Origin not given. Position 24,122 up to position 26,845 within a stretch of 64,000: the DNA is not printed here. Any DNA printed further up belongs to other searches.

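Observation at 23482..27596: Cytoplasmic molybdoenzyme whose third subunit is an HdrB-like CCG-domain protein rather than a membrane anchor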

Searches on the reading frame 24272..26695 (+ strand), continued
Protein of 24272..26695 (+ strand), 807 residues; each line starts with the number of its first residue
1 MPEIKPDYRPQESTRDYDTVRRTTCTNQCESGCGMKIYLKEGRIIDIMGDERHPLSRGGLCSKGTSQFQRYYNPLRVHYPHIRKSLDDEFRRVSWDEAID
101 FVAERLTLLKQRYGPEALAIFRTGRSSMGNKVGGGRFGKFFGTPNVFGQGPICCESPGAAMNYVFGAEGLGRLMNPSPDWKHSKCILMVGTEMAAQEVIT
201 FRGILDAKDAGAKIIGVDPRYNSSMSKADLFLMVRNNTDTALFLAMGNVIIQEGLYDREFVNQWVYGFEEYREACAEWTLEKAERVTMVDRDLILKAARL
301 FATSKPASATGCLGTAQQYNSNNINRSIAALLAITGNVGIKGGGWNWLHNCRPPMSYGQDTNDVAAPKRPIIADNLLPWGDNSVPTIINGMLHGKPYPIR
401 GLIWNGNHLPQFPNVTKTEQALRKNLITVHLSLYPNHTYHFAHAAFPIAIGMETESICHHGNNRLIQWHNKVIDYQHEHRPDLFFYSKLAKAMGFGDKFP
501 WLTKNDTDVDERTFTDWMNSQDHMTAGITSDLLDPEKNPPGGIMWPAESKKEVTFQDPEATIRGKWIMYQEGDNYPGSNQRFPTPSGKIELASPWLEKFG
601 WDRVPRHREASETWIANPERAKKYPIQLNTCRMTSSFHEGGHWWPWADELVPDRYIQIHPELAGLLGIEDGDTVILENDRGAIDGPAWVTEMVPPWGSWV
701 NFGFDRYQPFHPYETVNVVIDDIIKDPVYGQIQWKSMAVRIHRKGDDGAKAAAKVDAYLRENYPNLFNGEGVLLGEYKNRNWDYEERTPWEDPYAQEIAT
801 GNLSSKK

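Call 43: search_solved_structures(query=window:24272-26695:+, max_evalue=1e-45, show_alignments=5)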
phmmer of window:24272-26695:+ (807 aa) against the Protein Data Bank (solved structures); distinct sequences matched with E-value up to 1e-45: 6.
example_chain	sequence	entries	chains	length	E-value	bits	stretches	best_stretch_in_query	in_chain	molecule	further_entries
7qv7_S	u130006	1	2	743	1.6e-58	202.2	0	23-345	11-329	Hydrogen dependent carbon dioxide reductase subunit FdhF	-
9vap_A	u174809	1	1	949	3.6e-57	197.7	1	19-348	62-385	Formate dehydrogenase molybdopterin-binding subunit FdhA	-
2e7z_A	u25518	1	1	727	2.7e-55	191.5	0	25-337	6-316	Acetylene hydratase Ahy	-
9t1s_L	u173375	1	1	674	2.7e-50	175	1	23-506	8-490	formate dehydrogenase (coenzyme F420)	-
2vpw_A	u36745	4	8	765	4.4e-50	174.3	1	28-504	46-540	THIOSULFATE REDUCTASE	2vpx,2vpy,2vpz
7bkb_D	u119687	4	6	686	2.7e-46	161.7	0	22-518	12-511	Formate dehydrogenase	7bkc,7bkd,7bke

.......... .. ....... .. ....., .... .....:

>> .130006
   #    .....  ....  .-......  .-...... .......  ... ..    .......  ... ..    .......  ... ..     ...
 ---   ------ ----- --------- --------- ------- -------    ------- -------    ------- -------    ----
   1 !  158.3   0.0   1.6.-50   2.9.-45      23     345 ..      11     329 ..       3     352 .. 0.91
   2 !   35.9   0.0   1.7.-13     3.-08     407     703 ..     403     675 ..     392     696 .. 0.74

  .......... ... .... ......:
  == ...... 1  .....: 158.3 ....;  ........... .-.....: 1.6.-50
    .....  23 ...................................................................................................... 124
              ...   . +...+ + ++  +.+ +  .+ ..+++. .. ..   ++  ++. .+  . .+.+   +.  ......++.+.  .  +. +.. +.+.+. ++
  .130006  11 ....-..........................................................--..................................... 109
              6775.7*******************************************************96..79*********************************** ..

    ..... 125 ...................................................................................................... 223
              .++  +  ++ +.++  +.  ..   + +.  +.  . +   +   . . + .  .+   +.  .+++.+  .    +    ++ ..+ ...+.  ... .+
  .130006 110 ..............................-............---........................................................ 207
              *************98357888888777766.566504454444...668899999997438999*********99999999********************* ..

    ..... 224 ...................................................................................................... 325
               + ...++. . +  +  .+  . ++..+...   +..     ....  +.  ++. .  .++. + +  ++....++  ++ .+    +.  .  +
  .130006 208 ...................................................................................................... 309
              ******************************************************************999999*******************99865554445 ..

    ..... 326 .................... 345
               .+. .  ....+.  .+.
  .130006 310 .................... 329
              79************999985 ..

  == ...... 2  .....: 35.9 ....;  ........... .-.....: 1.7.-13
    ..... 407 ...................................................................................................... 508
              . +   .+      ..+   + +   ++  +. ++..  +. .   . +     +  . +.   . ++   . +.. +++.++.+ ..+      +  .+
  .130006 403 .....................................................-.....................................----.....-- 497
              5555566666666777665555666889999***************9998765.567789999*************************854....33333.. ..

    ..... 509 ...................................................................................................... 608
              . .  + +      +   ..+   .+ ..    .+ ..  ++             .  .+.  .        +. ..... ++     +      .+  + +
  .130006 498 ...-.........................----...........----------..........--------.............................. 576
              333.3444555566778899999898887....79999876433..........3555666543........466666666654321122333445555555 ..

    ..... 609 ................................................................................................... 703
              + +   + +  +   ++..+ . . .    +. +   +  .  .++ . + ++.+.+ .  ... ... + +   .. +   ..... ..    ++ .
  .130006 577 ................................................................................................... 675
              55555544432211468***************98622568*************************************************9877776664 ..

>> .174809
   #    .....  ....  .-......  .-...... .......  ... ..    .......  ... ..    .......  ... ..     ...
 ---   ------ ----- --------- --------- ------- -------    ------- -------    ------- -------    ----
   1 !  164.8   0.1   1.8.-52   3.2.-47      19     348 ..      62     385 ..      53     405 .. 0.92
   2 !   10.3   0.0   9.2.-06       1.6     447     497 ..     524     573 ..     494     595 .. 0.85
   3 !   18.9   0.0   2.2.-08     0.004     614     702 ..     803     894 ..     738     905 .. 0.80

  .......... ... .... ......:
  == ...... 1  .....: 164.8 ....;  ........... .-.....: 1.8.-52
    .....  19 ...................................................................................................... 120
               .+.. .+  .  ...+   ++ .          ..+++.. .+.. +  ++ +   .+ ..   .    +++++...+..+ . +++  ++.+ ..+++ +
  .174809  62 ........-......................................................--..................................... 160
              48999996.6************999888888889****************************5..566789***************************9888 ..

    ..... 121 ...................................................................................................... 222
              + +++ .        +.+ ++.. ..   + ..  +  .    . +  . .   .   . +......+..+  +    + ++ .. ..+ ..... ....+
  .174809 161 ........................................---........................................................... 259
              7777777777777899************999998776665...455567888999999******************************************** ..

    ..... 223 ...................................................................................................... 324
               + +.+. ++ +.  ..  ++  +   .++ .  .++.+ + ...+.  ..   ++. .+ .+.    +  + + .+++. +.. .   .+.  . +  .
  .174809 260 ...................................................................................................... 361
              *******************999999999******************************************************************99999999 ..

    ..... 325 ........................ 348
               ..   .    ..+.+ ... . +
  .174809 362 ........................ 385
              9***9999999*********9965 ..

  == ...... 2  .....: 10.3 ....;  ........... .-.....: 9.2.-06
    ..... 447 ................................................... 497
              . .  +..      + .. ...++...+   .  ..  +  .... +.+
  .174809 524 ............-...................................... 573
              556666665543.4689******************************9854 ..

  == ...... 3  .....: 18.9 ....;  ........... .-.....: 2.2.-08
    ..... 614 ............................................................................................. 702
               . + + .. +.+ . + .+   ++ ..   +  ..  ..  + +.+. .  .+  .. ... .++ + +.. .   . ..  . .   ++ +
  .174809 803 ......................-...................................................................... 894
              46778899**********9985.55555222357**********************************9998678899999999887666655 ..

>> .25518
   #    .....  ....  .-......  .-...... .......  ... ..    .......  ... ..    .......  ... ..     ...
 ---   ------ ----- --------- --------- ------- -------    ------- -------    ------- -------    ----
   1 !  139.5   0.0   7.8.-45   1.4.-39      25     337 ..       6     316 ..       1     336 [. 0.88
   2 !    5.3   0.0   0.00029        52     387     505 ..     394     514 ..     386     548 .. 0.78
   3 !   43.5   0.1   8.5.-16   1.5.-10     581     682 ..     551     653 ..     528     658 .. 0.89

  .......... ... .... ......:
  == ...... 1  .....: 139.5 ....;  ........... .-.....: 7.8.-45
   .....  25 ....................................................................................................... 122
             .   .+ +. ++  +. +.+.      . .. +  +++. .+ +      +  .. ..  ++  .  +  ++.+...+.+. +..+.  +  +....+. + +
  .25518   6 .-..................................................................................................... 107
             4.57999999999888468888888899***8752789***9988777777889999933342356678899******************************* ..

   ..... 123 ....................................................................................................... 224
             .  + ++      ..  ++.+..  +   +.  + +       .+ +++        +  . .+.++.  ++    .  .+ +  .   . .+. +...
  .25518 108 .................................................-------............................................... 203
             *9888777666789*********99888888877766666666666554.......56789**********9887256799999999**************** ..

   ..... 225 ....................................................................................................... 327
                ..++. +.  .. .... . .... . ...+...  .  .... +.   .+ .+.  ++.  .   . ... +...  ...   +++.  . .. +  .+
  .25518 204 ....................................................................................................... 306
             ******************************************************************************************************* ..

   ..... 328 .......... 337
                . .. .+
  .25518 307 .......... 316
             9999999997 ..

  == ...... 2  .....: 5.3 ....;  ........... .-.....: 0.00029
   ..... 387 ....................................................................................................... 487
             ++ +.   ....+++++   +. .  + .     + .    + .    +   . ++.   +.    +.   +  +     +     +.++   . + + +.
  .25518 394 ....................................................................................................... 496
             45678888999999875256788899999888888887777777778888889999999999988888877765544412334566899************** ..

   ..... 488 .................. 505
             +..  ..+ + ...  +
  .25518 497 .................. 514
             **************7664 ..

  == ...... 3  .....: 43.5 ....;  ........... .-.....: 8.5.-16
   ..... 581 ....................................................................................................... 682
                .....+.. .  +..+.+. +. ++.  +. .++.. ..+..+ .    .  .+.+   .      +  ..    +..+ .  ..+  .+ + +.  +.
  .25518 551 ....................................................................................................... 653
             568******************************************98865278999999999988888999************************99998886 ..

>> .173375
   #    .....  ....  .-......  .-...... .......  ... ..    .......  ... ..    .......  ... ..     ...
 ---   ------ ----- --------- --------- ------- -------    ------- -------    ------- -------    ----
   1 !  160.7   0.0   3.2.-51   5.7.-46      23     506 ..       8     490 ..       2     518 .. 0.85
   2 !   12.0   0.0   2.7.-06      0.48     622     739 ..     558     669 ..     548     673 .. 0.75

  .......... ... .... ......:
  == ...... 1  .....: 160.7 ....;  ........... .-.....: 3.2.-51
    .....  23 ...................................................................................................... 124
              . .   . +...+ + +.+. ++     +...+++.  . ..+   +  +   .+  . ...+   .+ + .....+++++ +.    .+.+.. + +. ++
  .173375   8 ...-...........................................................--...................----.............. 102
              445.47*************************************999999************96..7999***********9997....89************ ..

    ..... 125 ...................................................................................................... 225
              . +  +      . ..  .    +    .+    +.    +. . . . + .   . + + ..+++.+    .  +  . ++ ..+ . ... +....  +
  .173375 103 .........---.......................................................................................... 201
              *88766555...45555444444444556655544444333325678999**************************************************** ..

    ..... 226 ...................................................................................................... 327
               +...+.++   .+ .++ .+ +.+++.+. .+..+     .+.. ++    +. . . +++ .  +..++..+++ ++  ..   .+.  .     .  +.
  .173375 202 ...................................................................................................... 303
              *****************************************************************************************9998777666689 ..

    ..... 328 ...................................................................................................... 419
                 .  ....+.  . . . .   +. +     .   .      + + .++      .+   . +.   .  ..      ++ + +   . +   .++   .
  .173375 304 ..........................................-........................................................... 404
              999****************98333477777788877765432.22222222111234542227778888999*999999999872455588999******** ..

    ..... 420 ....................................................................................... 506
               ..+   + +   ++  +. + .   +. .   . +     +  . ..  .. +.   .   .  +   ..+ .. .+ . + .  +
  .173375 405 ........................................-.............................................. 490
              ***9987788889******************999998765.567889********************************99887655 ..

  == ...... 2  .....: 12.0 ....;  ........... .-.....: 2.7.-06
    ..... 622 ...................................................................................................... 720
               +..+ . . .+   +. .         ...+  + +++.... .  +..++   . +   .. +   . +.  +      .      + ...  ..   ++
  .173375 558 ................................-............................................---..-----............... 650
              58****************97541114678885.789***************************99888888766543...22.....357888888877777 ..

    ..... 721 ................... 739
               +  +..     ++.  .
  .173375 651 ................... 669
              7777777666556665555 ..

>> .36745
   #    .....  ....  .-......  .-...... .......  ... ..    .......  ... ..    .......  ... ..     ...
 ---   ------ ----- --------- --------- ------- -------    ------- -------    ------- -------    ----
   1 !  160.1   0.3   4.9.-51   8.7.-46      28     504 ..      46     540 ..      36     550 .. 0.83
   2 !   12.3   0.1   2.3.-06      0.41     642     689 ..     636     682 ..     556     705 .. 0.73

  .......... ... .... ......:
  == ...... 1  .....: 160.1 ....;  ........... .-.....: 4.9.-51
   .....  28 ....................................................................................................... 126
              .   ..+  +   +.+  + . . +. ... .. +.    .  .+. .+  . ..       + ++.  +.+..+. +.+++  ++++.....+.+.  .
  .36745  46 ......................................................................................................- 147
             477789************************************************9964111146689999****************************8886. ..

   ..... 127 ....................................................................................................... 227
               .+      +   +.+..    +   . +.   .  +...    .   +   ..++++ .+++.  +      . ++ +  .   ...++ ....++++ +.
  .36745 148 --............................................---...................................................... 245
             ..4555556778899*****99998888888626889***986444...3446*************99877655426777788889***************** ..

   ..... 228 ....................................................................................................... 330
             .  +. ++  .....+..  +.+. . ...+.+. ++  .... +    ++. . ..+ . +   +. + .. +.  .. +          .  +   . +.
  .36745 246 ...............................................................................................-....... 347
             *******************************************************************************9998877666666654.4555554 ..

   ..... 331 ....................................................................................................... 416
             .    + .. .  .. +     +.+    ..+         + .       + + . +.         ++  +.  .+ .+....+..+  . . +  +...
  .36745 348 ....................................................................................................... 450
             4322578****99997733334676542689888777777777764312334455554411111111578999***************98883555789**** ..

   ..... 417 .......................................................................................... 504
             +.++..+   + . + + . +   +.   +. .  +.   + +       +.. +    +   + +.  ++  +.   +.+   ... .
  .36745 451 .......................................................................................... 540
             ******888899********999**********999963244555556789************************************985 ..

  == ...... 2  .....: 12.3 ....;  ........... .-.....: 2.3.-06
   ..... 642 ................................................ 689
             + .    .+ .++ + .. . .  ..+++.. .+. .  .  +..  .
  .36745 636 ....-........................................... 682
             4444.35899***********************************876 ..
